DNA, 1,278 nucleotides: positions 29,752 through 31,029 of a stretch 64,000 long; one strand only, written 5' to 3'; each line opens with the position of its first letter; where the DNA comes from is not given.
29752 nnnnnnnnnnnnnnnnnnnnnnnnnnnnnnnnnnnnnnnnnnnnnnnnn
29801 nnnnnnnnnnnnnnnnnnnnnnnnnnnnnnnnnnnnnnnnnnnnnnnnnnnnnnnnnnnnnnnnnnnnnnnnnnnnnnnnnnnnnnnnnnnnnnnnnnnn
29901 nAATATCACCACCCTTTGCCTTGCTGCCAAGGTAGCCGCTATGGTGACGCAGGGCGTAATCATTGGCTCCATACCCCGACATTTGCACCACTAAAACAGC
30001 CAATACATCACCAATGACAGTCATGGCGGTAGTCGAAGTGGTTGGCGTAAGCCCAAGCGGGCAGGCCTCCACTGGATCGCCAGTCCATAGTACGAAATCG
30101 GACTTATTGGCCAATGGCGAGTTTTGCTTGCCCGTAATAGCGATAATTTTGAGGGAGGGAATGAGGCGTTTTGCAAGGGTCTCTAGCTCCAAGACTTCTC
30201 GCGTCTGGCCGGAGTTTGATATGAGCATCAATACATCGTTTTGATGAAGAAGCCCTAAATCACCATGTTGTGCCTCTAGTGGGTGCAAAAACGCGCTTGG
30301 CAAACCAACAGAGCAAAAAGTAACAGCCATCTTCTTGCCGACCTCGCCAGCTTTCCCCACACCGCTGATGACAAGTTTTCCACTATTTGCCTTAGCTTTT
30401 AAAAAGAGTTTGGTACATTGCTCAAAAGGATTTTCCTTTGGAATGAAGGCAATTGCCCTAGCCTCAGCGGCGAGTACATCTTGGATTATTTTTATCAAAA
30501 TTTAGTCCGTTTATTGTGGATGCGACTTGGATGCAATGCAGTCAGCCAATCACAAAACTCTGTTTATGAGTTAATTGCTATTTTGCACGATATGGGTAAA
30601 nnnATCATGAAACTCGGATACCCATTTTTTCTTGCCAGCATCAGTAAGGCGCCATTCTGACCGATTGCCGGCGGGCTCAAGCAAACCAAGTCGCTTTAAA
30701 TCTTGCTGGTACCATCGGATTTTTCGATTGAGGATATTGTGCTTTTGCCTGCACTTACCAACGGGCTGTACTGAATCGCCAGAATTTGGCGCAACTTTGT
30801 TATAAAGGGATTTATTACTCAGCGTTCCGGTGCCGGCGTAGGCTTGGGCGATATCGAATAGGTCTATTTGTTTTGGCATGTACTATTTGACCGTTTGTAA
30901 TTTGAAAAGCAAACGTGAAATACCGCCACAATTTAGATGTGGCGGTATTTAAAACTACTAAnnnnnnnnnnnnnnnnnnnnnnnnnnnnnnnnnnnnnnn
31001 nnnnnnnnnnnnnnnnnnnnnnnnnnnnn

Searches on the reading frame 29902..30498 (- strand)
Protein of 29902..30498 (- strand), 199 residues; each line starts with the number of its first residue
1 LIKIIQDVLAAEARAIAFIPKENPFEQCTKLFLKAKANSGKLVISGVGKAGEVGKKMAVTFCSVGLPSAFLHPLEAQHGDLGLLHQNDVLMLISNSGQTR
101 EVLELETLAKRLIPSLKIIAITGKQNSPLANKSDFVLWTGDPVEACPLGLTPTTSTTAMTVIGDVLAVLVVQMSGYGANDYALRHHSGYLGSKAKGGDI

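Call 5: search_protein_families(library=pfam, proteins=[window:29902-30498:-], max_evalue=0.01)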
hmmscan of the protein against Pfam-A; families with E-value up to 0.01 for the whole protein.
window:29902-30498:- (199 aa): 2 families
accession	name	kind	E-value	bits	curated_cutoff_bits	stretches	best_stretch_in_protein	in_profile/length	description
PF01380.27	SIS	-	2.4e-18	66.6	25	1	38-168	4-130/131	SIS domain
PF13580.11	SIS_2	-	0.00035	21.1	27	1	84-123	101-138/138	SIS domain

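Call 24: search_protein_families(library=padloc, proteins=[window:29902-30498:-], max_evalue=0.001)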
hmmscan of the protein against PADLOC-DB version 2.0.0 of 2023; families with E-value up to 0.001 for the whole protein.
window:29902-30498:- (199 aa): 0 families

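Call 25: find_homologous_proteins(query=window:29902-30498:-)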
Query window:29902-30498:- (199 aa): 7773 proteins with E <= 0.001 among 8000 candidates; the best 120 are listed.
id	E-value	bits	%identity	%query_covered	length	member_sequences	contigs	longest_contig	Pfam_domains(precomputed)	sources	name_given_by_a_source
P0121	1.1e-110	386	88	100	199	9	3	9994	PF01380.28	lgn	-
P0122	3.0e-108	378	87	99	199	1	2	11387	PF01380.28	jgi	jgi:arabinose-5-phosphate isomerase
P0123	7.8e-108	376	86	100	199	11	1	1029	PF01380.28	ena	-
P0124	5.6e-107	374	86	99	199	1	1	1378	PF01380.28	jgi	jgi:arabinose-5-phosphate isomerase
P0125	2.6e-106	372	84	100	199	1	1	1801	PF01380.28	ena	-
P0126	4.9e-106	371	85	100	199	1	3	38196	PF01380.28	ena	-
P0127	6.8e-94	331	78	98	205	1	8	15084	PF01380.28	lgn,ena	-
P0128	5.7e-92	325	74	98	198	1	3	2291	PF01380.28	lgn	-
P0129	6.4e-92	325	76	99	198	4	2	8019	PF01380.28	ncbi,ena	-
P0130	1.0e-91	324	77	98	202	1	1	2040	PF01380.28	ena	-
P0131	1.3e-91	324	74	98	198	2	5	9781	PF01380.28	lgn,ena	-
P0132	2.7e-90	319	73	98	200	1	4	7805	PF01380.28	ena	-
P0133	3.9e-90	319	75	98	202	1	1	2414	PF01380.28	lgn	-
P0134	1.8e-89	317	74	98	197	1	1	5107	PF01380.28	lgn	-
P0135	1.9e-89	317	75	96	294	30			PF01380.28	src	-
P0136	2.1e-89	316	74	98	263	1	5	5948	PF01380.28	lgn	-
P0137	2.5e-89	316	74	99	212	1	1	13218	PF01380.28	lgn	-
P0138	1.7e-88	313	73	99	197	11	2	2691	PF01380.28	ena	-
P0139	1.9e-88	313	73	96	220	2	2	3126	PF01380.28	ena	-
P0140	2.2e-88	313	73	96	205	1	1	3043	PF01380.28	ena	-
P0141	9.7e-88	311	74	98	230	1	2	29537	PF01380.28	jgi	jgi:arabinose-5-phosphate isomerase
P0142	1.0e-87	311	73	98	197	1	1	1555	PF01380.28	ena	-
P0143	1.7e-87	310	73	97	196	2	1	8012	PF01380.28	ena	-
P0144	2.0e-87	310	72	98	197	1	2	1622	PF01380.28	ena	-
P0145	2.2e-87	310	72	96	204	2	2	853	PF01380.28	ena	-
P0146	3.1e-87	309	70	96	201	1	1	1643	PF01380.28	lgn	-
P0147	3.2e-87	309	73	98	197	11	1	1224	PF01380.28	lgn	-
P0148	6.7e-87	308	73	98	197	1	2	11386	PF01380.28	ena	-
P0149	9.9e-87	308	69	98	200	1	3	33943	PF01380.28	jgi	jgi:arabinose-5-phosphate isomerase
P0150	1.1e-86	308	72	96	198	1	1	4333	PF01380.28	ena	-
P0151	1.2e-86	307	72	98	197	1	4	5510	PF01380.28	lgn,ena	-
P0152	2.1e-86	307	72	98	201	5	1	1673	PF01380.28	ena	-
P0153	2.1e-86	307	70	98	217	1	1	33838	PF01380.28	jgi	jgi:arabinose-5-phosphate isomerase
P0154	3.4e-86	306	74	96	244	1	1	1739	PF01380.28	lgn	-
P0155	7.2e-86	305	72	98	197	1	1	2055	PF01380.28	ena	-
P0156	1.0e-85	304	73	88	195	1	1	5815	PF01380.28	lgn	-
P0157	1.6e-85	304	98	72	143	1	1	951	PF01380.28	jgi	jgi:arabinose-5-phosphate isomerase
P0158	1.7e-85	304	70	96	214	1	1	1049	PF01380.28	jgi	jgi:arabinose-5-phosphate isomerase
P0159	9.4e-83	295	69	98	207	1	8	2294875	PF01380.28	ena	-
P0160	2.8e-82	293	70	88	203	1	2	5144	PF01380.28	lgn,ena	-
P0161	5.1e-81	289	66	99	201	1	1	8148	PF01380.28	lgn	-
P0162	6.7e-81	289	67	98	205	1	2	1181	PF01380.28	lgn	-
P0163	3.8e-80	286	68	98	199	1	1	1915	PF01380.28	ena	-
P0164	9.9e-80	285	74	85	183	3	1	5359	PF01380.28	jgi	jgi:arabinose-5-phosphate isomerase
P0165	2.6e-79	283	64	98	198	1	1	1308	PF01380.28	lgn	-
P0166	6.1e-78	279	62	98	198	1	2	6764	PF01380.28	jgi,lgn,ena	jgi:arabinose-5-phosphate isomerase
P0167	5.3e-77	276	64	96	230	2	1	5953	PF01380.28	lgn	-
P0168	6.3e-77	276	91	70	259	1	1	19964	PF01380.28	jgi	-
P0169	1.2e-76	275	62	98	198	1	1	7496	PF01380.28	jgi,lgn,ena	-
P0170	2.9e-75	270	64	97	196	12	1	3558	PF01380.28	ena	-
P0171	3.5e-74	267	79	77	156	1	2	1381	PF01380.28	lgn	-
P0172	7.9e-74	266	64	99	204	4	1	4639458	PF01380.28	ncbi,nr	ncbi:Sigma factor regulator FecR [Thiomonas sp. X19]|nr:Sigma factor regulator FecR [Thiomonas sp. X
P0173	2.6e-73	264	75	82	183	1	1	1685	PF01380.28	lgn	-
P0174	4.8e-73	263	63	99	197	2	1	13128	PF01380.28,PF13580.12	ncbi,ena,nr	nr:SIS domain-containing protein [Thiomonas sp.]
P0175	8.2e-73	262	84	71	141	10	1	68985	PF01380.28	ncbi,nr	ncbi:D-arabinose 5-phosphate isomerase GutQ [Polynucleobacter sphagniphilus]|nr:D-arabinose 5-phosph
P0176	1.6e-72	261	64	99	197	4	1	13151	PF01380.28,PF13580.12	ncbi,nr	ncbi:MAG: SIS domain-containing protein [Betaproteobacteria bacterium]|nr:SIS domain-containing prot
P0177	3.7e-72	260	92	65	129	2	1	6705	PF01380.28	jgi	-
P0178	1.1e-71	259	63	96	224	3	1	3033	PF01380.28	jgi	jgi:arabinose-5-phosphate isomerase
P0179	2.6e-71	257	60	96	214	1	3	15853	PF01380.28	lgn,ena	-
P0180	8.7e-71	256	59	97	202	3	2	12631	PF01380.28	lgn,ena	-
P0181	1.0e-70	255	62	98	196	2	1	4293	PF01380.28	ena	-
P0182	2.2e-67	245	58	96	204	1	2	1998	PF01380.28,PF13580.12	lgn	-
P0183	2.3e-66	241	57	98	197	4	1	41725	PF01380.28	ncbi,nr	ncbi:MAG: SIS domain-containing protein [Muribaculaceae bacterium]|nr:SIS domain-containing protein 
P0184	5.8e-66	240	56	98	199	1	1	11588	PF01380.28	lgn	-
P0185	1.1e-65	239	58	96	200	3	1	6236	PF01380.28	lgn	-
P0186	1.1e-65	239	57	98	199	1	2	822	PF01380.28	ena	-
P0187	1.2e-65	239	58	96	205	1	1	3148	PF01380.28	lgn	-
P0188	1.4e-65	239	59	98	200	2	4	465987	PF01380.28,PF13580.12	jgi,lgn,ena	-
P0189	2.2e-65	238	57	96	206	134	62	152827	PF01380.28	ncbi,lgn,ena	-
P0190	2.7e-65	238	57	98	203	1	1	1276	PF01380.28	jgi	jgi:arabinose-5-phosphate isomerase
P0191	3.6e-65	237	57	98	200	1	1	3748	PF01380.28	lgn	-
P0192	3.9e-65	237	58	98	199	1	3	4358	PF01380.28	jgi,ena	-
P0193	5.1e-65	237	57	99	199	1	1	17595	PF01380.28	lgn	-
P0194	5.6e-65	237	56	98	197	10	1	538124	PF01380.28,PF13580.12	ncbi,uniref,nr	ncbi:SIS domain-containing protein [Parabacteroides sp. FAFU027]|uniref:KpsF/GutQ family sugar-phosp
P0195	7.4e-65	236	59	96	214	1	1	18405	PF01380.28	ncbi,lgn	-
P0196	8.3e-65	236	55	97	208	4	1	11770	PF01380.28,PF13580.12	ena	-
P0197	8.3e-65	236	56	98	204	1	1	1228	PF01380.28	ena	-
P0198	1.0e-64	236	57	96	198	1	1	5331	PF01380.28,PF13580.12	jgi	-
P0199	1.0e-64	236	56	96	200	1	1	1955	PF01380.28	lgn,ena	-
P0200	1.1e-64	236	57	98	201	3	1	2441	PF01380.28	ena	-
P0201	1.2e-64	236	58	98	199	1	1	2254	PF01380.28,PF13580.12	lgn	-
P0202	1.3e-64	235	54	97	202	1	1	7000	PF01380.28,PF13580.12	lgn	-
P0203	1.6e-64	235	57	98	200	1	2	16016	PF01380.28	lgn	-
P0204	1.6e-64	235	54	97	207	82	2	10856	PF01380.28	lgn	-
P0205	2.0e-64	235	56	98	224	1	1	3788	PF01380.28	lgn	-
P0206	2.0e-64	235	58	96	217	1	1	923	PF01380.28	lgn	-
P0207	2.1e-64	235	55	97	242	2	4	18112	PF01380.28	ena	-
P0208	2.2e-64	235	57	96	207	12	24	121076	PF01380.28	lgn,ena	-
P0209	2.3e-64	235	57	98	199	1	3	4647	PF01380.28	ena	-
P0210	2.9e-64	234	56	98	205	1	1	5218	PF01380.28,PF13580.12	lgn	-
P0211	3.0e-64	234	56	98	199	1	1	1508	PF01380.28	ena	-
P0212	3.1e-64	234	56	98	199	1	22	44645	PF01380.28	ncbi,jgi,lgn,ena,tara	ncbi:MAG: arabinose-5-phosphate isomerase [Urechidicola sp.]|jgi:arabinose-5-phosphate isomerase|tar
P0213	3.1e-64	234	57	98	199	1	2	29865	PF01380.28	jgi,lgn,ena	-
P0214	3.2e-64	234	57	98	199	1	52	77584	PF01380.28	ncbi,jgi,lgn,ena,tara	ncbi:MAG: arabinose-5-phosphate isomerase [Flavobacteriales bacterium]|jgi:arabinose-5-phosphate iso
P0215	3.5e-64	234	56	98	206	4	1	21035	PF01380.28,PF13580.12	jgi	jgi:arabinose-5-phosphate isomerase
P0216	4.0e-64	234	55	98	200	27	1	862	PF01380.28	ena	-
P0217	4.2e-64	234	56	98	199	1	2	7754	PF01380.28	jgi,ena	jgi:arabinose-5-phosphate isomerase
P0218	4.3e-64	234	57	98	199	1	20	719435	PF01380.28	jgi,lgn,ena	-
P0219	4.3e-64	234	56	98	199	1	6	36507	PF01380.28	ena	-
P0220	4.4e-64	234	58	98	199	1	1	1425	PF01380.28,PF13580.12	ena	-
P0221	4.5e-64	234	56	98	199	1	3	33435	PF01380.28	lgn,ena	-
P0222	5.8e-64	233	57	96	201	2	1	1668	PF01380.28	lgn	-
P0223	5.9e-64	233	55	98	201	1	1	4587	PF01380.28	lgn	-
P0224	5.9e-64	233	56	98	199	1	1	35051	PF01380.28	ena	-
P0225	6.2e-64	233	56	98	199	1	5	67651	PF01380.28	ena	-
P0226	7.0e-64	233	56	98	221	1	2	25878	PF01380.28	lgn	-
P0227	7.2e-64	233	53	97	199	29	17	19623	PF01380.28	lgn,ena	-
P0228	7.7e-64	233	57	98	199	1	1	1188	PF01380.28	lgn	-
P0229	7.8e-64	233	56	96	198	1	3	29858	PF01380.28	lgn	-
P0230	7.9e-64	233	56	98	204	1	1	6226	PF01380.28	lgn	-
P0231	8.3e-64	233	57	98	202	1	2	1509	PF01380.28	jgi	jgi:arabinose-5-phosphate isomerase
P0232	8.3e-64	233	56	98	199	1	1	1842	PF01380.28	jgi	-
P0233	8.6e-64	233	56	98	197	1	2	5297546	PF01380.28,PF13580.12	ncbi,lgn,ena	-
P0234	9.8e-64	233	55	96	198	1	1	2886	PF01380.28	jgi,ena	-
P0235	1.0e-63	233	58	96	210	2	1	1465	PF01380.28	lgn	-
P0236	1.1e-63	232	57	96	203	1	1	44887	PF01380.28,PF13580.12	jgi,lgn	-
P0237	1.1e-63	232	56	96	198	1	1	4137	PF01380.28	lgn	-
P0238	1.1e-63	232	57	98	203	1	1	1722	PF01380.28,PF13580.12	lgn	-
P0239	1.2e-63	232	57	97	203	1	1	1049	PF01380.28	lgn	-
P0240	1.2e-63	232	57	97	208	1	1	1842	PF01380.28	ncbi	-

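Call 26: find_encoding_contigs(protein=P0121, flank=3000, max_places=4)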
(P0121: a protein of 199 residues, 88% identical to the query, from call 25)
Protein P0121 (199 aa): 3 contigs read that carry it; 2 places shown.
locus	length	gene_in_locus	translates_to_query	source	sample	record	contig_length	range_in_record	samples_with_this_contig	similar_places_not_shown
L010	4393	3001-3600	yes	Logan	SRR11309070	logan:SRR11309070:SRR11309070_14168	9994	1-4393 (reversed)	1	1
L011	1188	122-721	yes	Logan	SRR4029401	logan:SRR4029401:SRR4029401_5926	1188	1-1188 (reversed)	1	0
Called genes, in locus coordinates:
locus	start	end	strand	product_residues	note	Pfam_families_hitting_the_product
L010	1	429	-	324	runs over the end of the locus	PF13379:NMT1_2 (weak), PF09084:NMT1, PF12974:Phosphonate-bd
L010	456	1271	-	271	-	PF00528:BPD_transp_1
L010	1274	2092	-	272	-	PF00005:ABC_tran, PF13304:AAA_21 (faint)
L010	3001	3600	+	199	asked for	PF01380:SIS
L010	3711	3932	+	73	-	PF05973:Gp49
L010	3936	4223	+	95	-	PF21716:dnstrm_HI1420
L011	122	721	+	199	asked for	PF01380:SIS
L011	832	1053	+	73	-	PF05973:Gp49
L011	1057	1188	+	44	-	?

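Call 27: find_encoding_contigs(protein=P0122, flank=3000, max_places=4)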
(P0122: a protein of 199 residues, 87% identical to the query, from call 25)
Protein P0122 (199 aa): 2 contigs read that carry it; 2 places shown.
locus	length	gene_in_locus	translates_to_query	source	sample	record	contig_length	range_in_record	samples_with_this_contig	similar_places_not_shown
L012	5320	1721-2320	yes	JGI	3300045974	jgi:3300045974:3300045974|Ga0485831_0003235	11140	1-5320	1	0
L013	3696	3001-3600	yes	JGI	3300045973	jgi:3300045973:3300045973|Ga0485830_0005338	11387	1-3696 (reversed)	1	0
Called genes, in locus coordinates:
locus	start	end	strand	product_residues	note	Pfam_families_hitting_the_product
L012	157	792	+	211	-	PF18818:MPTase-PolyVal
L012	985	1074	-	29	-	-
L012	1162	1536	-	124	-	PF00034:Cytochrom_C (weak), PF13442:Cytochrome_CBB3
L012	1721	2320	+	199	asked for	PF01380:SIS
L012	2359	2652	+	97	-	PF05973:Gp49 (weak)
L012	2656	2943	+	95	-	PF21716:dnstrm_HI1420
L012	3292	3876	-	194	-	-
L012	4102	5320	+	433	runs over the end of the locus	PF01136:Peptidase_U32, PF16325:Peptidase_U32_C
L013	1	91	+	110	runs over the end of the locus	-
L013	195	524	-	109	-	-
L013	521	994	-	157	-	PF14588:YjgF_endoribonc, PF01042:Ribonuc_L-PSP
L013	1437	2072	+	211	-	PF18818:MPTase-PolyVal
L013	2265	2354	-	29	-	-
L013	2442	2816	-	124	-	PF00034:Cytochrom_C (weak), PF13442:Cytochrome_CBB3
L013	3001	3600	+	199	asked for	PF01380:SIS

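Call 28: find_encoding_contigs(protein=P0126, flank=3000, max_places=4)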
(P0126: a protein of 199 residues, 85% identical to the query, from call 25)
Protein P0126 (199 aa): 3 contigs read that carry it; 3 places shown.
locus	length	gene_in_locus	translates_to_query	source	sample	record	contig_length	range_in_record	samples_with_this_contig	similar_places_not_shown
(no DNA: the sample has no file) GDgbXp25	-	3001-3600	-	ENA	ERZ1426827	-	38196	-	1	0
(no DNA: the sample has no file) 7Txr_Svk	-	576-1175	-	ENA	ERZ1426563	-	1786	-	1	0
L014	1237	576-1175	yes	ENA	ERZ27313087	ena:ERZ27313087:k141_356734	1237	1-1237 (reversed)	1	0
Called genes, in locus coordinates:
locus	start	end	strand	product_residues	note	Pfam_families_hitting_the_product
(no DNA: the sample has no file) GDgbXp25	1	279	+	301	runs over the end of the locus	PF07120:DUF1376 (weak)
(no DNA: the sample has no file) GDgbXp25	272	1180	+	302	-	-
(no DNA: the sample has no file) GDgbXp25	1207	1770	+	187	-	PF21448:DNMK (faint), PF04275:P-mevalo_kinase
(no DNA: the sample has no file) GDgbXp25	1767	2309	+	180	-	PF10686:YAcAr, PF18974:DUF5710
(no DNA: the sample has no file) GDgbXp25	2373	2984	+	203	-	-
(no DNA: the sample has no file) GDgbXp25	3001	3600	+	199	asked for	PF01380:SIS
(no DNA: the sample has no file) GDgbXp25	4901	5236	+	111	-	-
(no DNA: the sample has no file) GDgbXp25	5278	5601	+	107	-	-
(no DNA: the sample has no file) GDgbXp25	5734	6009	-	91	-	?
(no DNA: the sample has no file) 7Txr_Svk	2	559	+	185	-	?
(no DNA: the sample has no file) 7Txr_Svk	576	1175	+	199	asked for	PF01380:SIS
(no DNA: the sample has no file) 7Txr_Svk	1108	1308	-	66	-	-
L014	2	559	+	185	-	?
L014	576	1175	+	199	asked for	PF01380:SIS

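Call 29: find_encoding_contigs(protein=P0127, flank=3000, max_places=8)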
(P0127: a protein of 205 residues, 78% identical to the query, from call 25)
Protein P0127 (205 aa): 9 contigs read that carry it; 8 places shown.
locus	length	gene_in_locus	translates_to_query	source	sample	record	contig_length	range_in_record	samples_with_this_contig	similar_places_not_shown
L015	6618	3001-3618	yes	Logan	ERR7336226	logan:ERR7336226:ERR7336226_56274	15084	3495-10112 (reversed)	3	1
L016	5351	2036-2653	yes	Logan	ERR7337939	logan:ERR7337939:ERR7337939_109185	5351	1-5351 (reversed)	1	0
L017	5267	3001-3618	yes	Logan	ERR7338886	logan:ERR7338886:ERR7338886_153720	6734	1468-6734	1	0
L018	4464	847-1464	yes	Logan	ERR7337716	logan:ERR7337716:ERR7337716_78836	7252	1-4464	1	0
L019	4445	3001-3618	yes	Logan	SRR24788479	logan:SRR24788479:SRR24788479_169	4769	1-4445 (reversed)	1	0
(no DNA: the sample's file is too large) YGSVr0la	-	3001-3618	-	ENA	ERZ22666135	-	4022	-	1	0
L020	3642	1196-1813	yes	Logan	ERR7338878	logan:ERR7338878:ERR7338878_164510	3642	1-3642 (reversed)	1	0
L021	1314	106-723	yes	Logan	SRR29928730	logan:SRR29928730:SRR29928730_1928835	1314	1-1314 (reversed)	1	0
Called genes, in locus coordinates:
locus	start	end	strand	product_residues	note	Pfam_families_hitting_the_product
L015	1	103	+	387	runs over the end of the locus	-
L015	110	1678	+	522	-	PF06986:F_T4SS_TraN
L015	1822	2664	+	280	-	-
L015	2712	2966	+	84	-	-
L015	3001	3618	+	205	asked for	PF01380:SIS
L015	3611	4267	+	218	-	PF08241:Methyltransf_11 (weak), PF13649:Methyltransf_25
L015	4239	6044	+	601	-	PF02534:T4SS-DNA_transf (weak), PF10412:TrwB_AAD_bind (weak), PF12696:TraG-D_C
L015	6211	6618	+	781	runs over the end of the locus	PF23139:OB_YrrC (weak), PF14490:HHH_RecD2, PF13086:AAA_11 (faint), PF13245:AAA_19, PF13604:AAA_30, PF01443:Viral_helicase1 (faint), PF13538:UvrD_C_2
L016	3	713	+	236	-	?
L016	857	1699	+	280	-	-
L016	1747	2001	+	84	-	-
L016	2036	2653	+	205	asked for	PF01380:SIS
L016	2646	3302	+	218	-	PF08241:Methyltransf_11 (weak), PF13649:Methyltransf_25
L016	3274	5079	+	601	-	PF02534:T4SS-DNA_transf (weak), PF10412:TrwB_AAD_bind (weak), PF12696:TraG-D_C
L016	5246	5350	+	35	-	?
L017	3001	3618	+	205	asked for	PF01380:SIS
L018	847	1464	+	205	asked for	PF01380:SIS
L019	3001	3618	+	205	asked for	PF01380:SIS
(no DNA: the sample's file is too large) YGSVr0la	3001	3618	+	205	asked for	PF01380:SIS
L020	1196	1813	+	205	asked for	PF01380:SIS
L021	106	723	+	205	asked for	PF01380:SIS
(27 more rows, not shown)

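Call 60: search_protein_families(library=phrogs, proteins=[window:29902-30498:-], max_evalue=0.001)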
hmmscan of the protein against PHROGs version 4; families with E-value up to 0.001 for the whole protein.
window:29902-30498:- (199 aa): 3 families
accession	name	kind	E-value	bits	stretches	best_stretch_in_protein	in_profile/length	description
phrog_31898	-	unknown function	8.4e-44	151.5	1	23-193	36-201/330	-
phrog_5670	-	moron, auxiliary metabolic gene and host takeover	3.5e-27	96.3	1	39-193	49-205/210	arabinose 5-phosphate isomerase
phrog_9758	-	unknown function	1.9e-13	51.3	1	38-175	125-259/273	-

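Call 73: find_encoding_contigs(protein=P0168, flank=4000, max_places=3)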
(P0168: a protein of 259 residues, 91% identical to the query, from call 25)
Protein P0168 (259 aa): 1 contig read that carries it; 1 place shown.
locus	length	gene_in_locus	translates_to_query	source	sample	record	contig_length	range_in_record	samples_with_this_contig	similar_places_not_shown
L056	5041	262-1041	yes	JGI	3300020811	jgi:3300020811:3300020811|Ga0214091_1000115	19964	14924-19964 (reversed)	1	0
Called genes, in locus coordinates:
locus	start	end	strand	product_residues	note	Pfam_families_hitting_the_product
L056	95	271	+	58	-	-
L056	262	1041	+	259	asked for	PF01380:SIS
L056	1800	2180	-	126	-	PF02661:Fic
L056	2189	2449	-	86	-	-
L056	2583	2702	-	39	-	-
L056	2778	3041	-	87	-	-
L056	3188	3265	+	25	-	-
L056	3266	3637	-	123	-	-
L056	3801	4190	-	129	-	-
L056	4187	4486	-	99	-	PF04355:BamE (weak)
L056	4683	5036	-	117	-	-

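Call 74: find_encoding_contigs(protein=P0157, flank=2000, max_places=3)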
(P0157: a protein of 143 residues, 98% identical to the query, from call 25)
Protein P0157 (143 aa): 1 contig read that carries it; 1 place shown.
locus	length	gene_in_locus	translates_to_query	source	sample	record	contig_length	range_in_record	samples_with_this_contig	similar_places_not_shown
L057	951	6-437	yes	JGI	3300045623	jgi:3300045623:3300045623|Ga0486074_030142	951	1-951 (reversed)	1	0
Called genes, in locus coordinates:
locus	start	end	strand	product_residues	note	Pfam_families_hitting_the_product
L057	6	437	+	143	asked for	PF01380:SIS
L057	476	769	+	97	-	PF05973:Gp49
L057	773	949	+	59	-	?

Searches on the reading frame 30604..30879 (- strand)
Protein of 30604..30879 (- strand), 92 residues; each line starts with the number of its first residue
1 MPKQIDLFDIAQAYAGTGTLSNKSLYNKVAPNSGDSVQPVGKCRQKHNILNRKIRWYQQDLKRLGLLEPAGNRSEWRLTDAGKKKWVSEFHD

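Call 5: search_protein_families(library=pfam, proteins=[window:30604-30879:-], max_evalue=0.01)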
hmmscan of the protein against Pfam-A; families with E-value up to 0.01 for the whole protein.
window:30604-30879:- (92 aa): 1 family
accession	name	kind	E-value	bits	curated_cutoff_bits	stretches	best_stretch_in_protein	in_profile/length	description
PF14338.12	Mrr_N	-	8.3e-06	26.3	29.5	1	46-84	46-83/87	Mrr N-terminal domain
